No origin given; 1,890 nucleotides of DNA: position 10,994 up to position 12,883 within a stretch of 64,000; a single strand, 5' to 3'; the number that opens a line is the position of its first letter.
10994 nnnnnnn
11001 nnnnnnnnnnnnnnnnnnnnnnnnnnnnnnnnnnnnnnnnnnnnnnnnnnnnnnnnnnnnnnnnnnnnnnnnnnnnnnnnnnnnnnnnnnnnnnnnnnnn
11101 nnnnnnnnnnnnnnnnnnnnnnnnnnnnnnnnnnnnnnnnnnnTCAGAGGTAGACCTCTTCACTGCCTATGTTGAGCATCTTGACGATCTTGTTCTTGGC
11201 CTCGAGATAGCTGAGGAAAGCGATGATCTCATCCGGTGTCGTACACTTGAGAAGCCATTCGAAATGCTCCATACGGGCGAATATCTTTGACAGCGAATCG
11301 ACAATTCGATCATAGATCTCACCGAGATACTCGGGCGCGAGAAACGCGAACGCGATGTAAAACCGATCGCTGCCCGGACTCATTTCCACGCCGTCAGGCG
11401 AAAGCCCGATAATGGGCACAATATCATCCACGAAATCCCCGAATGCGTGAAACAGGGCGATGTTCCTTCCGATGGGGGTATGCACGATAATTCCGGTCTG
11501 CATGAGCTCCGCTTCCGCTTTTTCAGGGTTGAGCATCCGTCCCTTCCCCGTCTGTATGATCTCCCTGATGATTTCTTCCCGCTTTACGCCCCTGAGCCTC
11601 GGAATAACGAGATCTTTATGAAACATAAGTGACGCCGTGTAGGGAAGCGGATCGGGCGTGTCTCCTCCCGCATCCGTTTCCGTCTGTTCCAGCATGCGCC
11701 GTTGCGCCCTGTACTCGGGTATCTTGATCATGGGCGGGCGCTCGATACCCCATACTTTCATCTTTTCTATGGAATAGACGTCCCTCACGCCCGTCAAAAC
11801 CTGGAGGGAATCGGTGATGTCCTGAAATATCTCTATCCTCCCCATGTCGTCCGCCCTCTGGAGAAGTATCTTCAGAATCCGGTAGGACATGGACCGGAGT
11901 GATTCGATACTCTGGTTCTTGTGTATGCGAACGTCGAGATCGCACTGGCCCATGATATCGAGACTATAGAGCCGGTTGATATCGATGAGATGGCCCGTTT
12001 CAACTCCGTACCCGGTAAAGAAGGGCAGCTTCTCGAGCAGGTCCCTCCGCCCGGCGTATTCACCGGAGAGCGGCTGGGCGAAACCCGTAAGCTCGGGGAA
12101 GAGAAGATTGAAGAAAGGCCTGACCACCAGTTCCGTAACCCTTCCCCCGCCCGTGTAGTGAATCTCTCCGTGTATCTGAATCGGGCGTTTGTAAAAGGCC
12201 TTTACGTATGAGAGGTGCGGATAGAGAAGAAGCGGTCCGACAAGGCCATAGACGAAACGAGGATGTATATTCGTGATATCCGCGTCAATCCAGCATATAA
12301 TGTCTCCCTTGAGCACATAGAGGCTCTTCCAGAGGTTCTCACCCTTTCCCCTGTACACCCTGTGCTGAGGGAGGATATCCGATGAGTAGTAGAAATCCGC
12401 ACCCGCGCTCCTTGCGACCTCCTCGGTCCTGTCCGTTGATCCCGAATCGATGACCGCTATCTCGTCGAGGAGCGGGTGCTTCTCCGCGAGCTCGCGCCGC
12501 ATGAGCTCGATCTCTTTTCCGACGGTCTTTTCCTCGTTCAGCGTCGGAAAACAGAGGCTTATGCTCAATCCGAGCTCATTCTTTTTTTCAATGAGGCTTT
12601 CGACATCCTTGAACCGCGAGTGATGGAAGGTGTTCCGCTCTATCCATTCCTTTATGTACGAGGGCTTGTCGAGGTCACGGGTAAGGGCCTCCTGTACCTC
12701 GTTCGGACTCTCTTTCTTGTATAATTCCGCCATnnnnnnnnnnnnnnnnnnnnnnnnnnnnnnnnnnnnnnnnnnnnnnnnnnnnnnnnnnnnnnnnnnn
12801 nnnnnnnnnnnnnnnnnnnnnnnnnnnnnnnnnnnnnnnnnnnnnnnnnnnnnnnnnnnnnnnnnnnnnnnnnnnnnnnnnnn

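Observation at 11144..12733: Glucosyl-3-phosphoglycerate synthase fused to a PTS EIIA(Ntr)-type domain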

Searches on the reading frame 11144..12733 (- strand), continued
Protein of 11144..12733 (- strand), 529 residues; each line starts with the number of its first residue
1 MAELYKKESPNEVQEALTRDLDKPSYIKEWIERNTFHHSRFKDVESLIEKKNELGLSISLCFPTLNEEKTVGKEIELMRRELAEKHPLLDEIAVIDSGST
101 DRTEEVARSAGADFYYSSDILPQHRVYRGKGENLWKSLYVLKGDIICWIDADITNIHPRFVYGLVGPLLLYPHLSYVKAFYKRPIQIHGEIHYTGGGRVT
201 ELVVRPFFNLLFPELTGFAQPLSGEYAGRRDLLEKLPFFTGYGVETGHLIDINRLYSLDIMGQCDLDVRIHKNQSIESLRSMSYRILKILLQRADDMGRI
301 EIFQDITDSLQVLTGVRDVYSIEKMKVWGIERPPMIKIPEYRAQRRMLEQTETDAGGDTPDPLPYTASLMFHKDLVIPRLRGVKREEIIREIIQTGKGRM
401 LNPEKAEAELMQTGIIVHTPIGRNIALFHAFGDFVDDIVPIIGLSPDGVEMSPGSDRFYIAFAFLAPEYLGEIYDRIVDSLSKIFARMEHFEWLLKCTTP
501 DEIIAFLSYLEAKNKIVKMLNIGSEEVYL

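Call 85: search_protein_families(library=pfam, proteins=[P0265, P0266, P0275, P0282, P0285, P0295, P0319, P0339, P0356, P0405], max_evalue=0.001)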
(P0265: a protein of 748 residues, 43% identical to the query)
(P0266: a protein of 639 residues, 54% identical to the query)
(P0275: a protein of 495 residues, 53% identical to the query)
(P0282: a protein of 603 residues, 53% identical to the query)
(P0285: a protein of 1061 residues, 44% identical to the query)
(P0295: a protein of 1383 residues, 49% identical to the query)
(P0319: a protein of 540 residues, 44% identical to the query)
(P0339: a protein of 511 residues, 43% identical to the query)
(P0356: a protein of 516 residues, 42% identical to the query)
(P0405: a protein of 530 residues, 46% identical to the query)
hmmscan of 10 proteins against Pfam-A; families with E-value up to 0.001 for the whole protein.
P0265 (748 aa): 2 families
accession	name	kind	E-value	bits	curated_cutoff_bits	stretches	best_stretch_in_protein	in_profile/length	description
PF00535.33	Glycos_transf_2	-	2e-23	83.6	23.3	2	44-155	2-107/168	Glycosyl transferase family 2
PF21969.2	MGS_GT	-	2.4e-09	37.5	27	1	424-577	70-230/239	Mannosylglycerate synthase, GT domain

P0266 (639 aa): 2 families
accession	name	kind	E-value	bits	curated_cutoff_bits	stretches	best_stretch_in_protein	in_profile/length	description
PF00582.32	Usp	-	7.5e-28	98.3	24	2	7-143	4-141/141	Universal stress protein family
PF00535.33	Glycos_transf_2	-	9.3e-11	42.4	23.3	1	331-459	2-123/168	Glycosyl transferase family 2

P0275 (495 aa): 2 families
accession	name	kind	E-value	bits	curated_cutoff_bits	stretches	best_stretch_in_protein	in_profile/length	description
PF12694.12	cpYpsA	-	1.8e-49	167.7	26.2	1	344-489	1-144/145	Circularly permutated YpsA SLOG family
PF00535.33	Glycos_transf_2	-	3.1e-09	37.4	23.3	1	46-142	1-91/168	Glycosyl transferase family 2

P0282 (603 aa): 3 families
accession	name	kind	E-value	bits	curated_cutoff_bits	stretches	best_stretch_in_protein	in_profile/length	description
PF08282.18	Hydrolase_3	-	3.7e-18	66.6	20.9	1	342-573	1-231/255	haloacid dehalogenase-like hydrolase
PF00535.33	Glycos_transf_2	-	9.7e-18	65.1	23.3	1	35-145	1-105/168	Glycosyl transferase family 2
PF00702.32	Hydrolase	-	7.2e-07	30.2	26.4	0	322-399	51-141/191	haloacid dehalogenase-like hydrolase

P0285 (1061 aa): 2 families
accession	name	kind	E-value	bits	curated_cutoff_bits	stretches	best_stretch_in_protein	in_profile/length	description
PF00535.33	Glycos_transf_2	-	3.7e-17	63.2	23.3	1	774-910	2-131/168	Glycosyl transferase family 2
PF00582.32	Usp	-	3.9e-15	57.1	24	2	459-589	4-141/141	Universal stress protein family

P0295 (1383 aa): 7 families
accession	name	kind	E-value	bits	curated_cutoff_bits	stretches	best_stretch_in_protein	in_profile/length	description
PF00128.31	Alpha-amylase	-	1.6e-22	80.8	22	1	878-1098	35-268/446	Alpha amylase, catalytic domain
PF00534.26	Glycos_transf_1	-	2.7e-19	69.8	26.4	1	218-384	9-160/172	Glycosyl transferases group 1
PF13439.12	Glyco_transf_4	-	1.5e-11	45.1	28.5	1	18-201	1-168/170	Glycosyltransferase Family 4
PF13692.12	Glyco_trans_1_4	-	2.3e-10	41.3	27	1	225-382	2-142/142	Glycosyl transferases group 1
PF00535.33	Glycos_transf_2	-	3.7e-08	33.9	23.3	1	465-573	2-103/168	Glycosyl transferase family 2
PF16657.11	Malt_amylase_C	-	6.8e-05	23.3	27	1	1302-1372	13-75/75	Maltogenic Amylase, C-terminal domain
PF20706.3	GT4-conflict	-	0.00095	18.7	26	0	224-345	197-309/385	Family 4 Glycosyltransferase in conflict systems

P0319 (540 aa): 1 family
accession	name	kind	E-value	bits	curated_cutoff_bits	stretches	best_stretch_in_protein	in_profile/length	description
PF00535.33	Glycos_transf_2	-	9.7e-11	42.3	23.3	1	41-135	1-89/168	Glycosyl transferase family 2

P0339 (511 aa): 1 family
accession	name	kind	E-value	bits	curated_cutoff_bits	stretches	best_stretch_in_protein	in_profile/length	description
PF00535.33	Glycos_transf_2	-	1.6e-11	44.8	23.3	1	34-191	1-155/168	Glycosyl transferase family 2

P0356 (516 aa): 1 family
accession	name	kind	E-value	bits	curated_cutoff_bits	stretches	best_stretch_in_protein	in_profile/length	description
PF00535.33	Glycos_transf_2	-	1.5e-09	38.5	23.3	1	39-133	1-89/168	Glycosyl transferase family 2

P0405 (530 aa): 2 families
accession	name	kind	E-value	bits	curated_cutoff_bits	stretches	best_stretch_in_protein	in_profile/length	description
PF00300.27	His_Phos_1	-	7e-40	137.2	21.7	1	320-508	1-183/194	Histidine phosphatase superfamily (branch 1)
PF00535.33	Glycos_transf_2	-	4.1e-08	33.8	23.3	1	29-143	1-108/168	Glycosyl transferase family 2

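Call 87: search_protein_families(library=pfam, alignment_id=A4, max_evalue=0.001)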
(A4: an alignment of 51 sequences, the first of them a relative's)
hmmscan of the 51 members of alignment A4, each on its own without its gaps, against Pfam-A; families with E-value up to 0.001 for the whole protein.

A. member 1, P0266 (639 aa): 2 families
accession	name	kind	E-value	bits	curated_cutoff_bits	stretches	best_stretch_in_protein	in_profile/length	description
PF00582.32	Usp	-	7.5e-28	98.3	24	2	7-143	4-141/141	Universal stress protein family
PF00535.33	Glycos_transf_2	-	9.3e-11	42.4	23.3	1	331-459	2-123/168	Glycosyl transferase family 2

B. families by the number of members that match (of 51 scanned): 9 families
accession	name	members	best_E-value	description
PF00535.33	Glycos_transf_2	49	2.7e-22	Glycosyl transferase family 2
PF00582.32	Usp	36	7.5e-28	Universal stress protein family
PF00534.26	Glycos_transf_1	3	4.4e-21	Glycosyl transferases group 1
PF13692.12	Glyco_trans_1_4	2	1.7e-15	Glycosyl transferases group 1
PF20706.3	GT4-conflict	2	1.1e-06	Family 4 Glycosyltransferase in conflict systems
PF13676.11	TIR_2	1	3.8e-25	TIR domain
PF13439.12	Glyco_transf_4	1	2.7e-11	Glycosyltransferase Family 4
PF18604.6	PreAtp-grasp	1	4.8e-05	Pre ATP-grasp domain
PF13641.12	Glyco_tranf_2_3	1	0.00034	Glycosyltransferase like family 2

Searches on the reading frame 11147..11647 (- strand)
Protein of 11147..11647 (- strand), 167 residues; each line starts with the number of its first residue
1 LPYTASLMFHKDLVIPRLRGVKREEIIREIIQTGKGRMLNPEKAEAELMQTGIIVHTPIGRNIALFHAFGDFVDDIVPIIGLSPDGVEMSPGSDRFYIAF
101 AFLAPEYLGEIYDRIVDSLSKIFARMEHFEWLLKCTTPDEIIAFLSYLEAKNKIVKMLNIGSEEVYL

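Call 36: search_solved_structures(query=A3, max_evalue=10, show_alignments=3)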
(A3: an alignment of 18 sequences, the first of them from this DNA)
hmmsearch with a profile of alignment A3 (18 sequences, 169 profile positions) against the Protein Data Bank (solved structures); distinct sequences matched with E-value up to 10: 2.
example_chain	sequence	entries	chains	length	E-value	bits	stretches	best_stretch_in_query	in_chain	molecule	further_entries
3oxp_A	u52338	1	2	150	0.14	15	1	73-147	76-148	Phosphotransferase enzyme II, A component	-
2a0j_A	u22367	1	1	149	1.8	11.4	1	42-145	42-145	PTS system, nitrogen regulatory IIA protein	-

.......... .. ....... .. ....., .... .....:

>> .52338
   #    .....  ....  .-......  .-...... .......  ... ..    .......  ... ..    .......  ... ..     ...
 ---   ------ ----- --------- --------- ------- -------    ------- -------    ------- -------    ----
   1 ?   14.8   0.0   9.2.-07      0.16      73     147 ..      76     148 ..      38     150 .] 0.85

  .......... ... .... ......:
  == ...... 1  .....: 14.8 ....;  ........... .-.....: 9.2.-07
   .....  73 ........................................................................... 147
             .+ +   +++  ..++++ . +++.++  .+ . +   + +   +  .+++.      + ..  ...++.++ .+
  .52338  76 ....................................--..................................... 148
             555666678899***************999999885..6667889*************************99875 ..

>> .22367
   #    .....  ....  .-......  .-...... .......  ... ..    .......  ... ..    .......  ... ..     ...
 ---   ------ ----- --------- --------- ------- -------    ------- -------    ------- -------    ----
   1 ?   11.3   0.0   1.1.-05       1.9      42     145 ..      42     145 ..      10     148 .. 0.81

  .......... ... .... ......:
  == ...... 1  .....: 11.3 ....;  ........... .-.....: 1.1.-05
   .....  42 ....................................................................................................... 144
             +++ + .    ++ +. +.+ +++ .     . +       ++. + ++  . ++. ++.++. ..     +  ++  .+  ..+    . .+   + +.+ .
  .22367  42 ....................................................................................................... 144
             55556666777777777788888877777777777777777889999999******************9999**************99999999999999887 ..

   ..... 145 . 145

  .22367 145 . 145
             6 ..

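Call 53: find_homologous_proteins(query=A3, max_evalue=0.001)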
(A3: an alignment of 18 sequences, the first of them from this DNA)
Query A3 (18 sequences) (167 aa, profile of the alignment): 19 proteins with E <= 0.001 among 5098 candidates.
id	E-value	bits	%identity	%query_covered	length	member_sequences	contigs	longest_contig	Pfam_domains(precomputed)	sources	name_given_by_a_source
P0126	5.3e-87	308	69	100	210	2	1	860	PF00359.28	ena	-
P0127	8.4e-85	301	66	96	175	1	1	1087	PF00359.28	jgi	jgi:mannitol/fructose-specific phosphotransferase system IIA component (Ntr-type)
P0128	2.7e-84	299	65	96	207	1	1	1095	PF00359.28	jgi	jgi:PTS system nitrogen regulatory IIA component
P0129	3.2e-84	299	69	96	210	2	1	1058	PF00359.28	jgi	jgi:mannitol/fructose-specific phosphotransferase system IIA component (Ntr-type)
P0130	9.4e-83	294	67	100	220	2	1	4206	PF00359.28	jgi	jgi:mannitol/fructose-specific phosphotransferase system IIA component (Ntr-type)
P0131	1.3e-82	293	66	98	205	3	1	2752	PF00359.28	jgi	jgi:mannitol/fructose-specific phosphotransferase system IIA component (Ntr-type)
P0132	8.3e-78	278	71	96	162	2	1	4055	PF00359.28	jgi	jgi:mannitol/fructose-specific phosphotransferase system IIA component (Ntr-type)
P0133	6.8e-77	275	67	86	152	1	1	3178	PF00359.28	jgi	jgi:mannitol/fructose-specific phosphotransferase system IIA component (Ntr-type)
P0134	1.5e-69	251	58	86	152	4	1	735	PF00359.28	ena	-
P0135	4.2e-63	230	74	68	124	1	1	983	PF00359.28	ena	-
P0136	1.7e-59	218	76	66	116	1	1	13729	PF00359.28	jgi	jgi:mannitol/fructose-specific phosphotransferase system IIA component (Ntr-type)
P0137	1.6e-58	215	70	68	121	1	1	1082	PF00359.28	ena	-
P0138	1.0e-27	115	56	46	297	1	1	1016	-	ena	-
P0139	1.7e-9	56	30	70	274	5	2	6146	PF00359.28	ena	-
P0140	1.7e-9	56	31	65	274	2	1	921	PF00359.28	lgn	-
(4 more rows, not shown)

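Call 58: predict_structure(alignment_id=A3)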
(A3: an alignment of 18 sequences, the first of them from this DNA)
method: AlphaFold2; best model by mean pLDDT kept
length: 167 residues; sequences in the alignment: 18
mean_pLDDT: 84.4   pTM: 0.80
mean pLDDT of the five models: 84.4, 80.9, 73.2, 73.0, 69.5
residues with pLDDT >= 90: 70; 70-90: 77; 50-70: 19; < 50: 1
segments of 3 or more residues with pLDDT < 50: none
pLDDT, mean of each block of 10 residues (from residue 1): 64 93 92 94 94 83 90 92 86 83 88 81 73 91 85 79 57
secondary structure, 60 per line:
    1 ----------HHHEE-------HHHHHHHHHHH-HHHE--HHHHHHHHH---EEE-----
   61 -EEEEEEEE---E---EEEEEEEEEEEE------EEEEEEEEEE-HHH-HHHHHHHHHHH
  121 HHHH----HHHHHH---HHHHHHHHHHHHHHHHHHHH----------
elements in order: H23-33 H41-49 E53-55 E62-69 E77-88 E95-104 H110-124 H129-134 H138-157

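Call 60: fold_search(model_id=the predicted structure, library=pdb)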
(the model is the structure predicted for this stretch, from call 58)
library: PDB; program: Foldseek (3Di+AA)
matches with E <= 10: 365; with E <= 0.001: 35
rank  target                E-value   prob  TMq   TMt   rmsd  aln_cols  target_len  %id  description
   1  6mto_T                8.3e-06  1.00  0.64  0.68   4.3       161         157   12  Crystal structure of VRC42.01 Fab in complex with T117-F MPER scaffold (released 2019-03-27)
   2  1a6j_B                9.5e-06  1.00  0.66  0.70   3.1       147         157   13  NITROGEN REGULATORY BACTERIAL PROTEIN IIA-NITROGEN (released 1998-07-15)
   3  2a0j                  1.5e-05  1.00  0.67  0.76   3.4       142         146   15  Crystal Structure of Nitrogen Regulatory Protein IIA-Ntr from Neisseria meningitidis (released 2005-09-20)
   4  8u03_C                7.1e-05  1.00  0.41  0.44   6.8       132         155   21  Crystal structure of non-glycosylated 10E8-GT10.1 scaffold in complex with a human 10E8 NGS precursor (10E8-NGS-03) (released 2024-06-12)
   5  8tzw_C                7.6e-05  1.00  0.63  0.67   3.9       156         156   14  Crystal structure of 10E8-GT4 scaffold in complex with a human 10E8 inferred germline (10E8-iGL1) (released 2024-06-12)
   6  8tzn_A                8.1e-05  1.00  0.57  0.60   4.1       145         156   20  Crystal structure of 10E8-GT10.2 HIV-1 MPER scaffold in complex with a non-human primate W3-01 Fab (released 2024-06-12)
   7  8tzn_C                8.6e-05  1.00  0.61  0.65   3.6       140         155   19  Crystal structure of 10E8-GT10.2 HIV-1 MPER scaffold in complex with a non-human primate W3-01 Fab (released 2024-06-12)
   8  5t5b_E                9.8e-05  1.00  0.62  0.67   4.0       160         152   14  CRYSTAL STRUCTURE OF THE COMPLEX OF 10E8 FAB LIGHT CHAIN MUTANT5 AND T117V2 HIV-1 MPER SCAFFOLD (released 2017-03-08)
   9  1a6j_A                1.1e-04  1.00  0.59  0.65   4.7       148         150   11  NITROGEN REGULATORY BACTERIAL PROTEIN IIA-NITROGEN (released 1998-07-15)
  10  5t5b_O                1.4e-04  1.00  0.63  0.69   4.0       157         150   17  CRYSTAL STRUCTURE OF THE COMPLEX OF 10E8 FAB LIGHT CHAIN MUTANT5 AND T117V2 HIV-1 MPER SCAFFOLD (released 2017-03-08)
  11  1xiz_B                1.9e-04  1.00  0.67  0.71   3.3       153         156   13  Structural Genomics, The crystal structure of domain IIA of putative phosphotransferase system specific for mannitol/f (released 2004-11-09)
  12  3oxp_A                1.9e-04  1.00  0.61  0.67   3.8       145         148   19  Structure of phosphotransferase enzyme II, A component from Yersinia pestis CO92 at 1.2 A resolution (released 2010-10-13)
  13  1xiz_A                1.9e-04  1.00  0.59  0.63   5.1       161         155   16  Structural Genomics, The crystal structure of domain IIA of putative phosphotransferase system specific for mannitol/f (released 2004-11-09)
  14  8sx3_C                1.9e-04  1.00  0.58  0.62   5.8       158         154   20  10E8-GT10.2 immunogen in complex with human Fab 10E8 and mouse Fab W6-10 (released 2024-05-22)
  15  4m62_S                2.1e-04  1.00  0.62  0.66   3.5       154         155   17  Ontogeny of recognition specificity and functionality for the anti-HIV neutralizing antibody 4E10 (released 2014-10-08)
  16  1a3a_B                2.3e-04  1.00  0.65  0.75   3.4       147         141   20  CRYSTAL STRUCTURE OF IIA MANNITOL FROM ESCHERICHIA COLI (released 1998-08-12)
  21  3urr_A                3.8e-04  1.00  0.63  0.68   3.4       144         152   11  Structure of PTS IIA-like nitrogen-regulatory protein PtsN (BTH_I0484) (ptsN) (released 2011-12-21)
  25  4gqx_A                4.4e-04  1.00  0.62  0.68   3.9       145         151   13  Crystal structure of EIIA(NTR) from Burkholderia pseudomallei (released 2013-03-20)
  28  3urr_B                5.3e-04  1.00  0.60  0.66   3.6       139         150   11  Structure of PTS IIA-like nitrogen-regulatory protein PtsN (BTH_I0484) (ptsN) (released 2011-12-21)
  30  1a3a_A                5.7e-04  1.00  0.65  0.74   3.5       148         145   20  CRYSTAL STRUCTURE OF IIA MANNITOL FROM ESCHERICHIA COLI (released 1998-08-12)
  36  1a3a_C                1.0e-03  1.00  0.64  0.72   3.3       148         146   17  CRYSTAL STRUCTURE OF IIA MANNITOL FROM ESCHERICHIA COLI (released 1998-08-12)
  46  1a3a_D                3.7e-03  1.00  0.48  0.54   6.1       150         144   16  CRYSTAL STRUCTURE OF IIA MANNITOL FROM ESCHERICHIA COLI (released 1998-08-12)
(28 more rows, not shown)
